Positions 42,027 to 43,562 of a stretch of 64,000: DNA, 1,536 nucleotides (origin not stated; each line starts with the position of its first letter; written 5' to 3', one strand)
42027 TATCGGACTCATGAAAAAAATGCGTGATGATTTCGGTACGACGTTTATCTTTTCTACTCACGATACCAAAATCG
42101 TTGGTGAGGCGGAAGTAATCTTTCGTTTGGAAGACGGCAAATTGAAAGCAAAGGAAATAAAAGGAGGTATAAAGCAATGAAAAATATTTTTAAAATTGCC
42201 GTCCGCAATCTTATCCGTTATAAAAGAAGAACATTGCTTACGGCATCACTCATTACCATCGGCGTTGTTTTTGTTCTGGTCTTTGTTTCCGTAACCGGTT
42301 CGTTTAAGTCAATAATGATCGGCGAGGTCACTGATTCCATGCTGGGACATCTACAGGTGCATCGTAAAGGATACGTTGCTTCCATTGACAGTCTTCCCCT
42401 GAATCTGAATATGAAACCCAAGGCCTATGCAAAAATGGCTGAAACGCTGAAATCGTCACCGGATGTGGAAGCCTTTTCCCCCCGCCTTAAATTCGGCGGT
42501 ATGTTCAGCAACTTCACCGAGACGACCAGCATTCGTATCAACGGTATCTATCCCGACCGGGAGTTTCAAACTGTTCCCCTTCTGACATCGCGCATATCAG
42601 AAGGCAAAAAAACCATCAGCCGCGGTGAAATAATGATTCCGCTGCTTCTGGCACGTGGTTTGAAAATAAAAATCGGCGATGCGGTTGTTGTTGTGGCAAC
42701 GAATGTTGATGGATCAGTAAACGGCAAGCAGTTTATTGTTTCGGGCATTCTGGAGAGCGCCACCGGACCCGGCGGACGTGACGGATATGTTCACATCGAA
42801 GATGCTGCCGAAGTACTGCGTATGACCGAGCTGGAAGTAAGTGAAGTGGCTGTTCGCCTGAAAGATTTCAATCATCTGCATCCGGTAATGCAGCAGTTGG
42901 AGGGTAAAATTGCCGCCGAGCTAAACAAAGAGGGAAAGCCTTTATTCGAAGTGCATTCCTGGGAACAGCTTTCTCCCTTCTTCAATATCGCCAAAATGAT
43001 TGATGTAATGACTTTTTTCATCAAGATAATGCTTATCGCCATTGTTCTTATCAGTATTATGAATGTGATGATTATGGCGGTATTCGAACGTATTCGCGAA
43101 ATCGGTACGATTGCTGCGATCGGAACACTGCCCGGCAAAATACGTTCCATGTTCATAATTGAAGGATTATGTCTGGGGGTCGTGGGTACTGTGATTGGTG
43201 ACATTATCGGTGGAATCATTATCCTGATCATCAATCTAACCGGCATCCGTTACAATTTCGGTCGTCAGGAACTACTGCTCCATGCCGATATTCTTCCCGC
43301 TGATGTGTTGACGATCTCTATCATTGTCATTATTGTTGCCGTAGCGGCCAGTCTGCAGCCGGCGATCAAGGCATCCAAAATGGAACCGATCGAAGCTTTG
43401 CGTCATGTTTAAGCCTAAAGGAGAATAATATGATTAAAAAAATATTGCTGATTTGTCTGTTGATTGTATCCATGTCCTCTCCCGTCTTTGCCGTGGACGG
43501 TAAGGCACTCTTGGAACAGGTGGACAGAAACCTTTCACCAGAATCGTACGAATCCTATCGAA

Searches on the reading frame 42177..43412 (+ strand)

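Call 75: search_protein_families(library=ncbifam, proteins=[window:42177-43412:+], max_evalue=1e-10)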
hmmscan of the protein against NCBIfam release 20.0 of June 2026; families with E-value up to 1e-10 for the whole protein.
window:42177-43412:+ (411 aa): 4 families
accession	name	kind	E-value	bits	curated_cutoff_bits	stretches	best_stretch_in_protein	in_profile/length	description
TIGR02212.1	lolCE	equivalog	3.5e-38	131.6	362.45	1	20-409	25-409/411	lipoprotein-releasing ABC transporter permease subunit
NF008357.0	PRK11146.1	exception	6.8e-25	87.7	439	1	78-408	72-411/414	lipoprotein-releasing ABC transporter permease subunit LolE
TIGR02213.1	lolE_release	exception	3.7e-22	78.7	540.35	1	81-408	72-408/411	lipoprotein-releasing ABC transporter permease subunit LolE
NF008076.0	PRK10814.1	exception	6.4e-11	41.9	473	0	149-410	141-398/399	lipoprotein-releasing ABC transporter permease subunit LolC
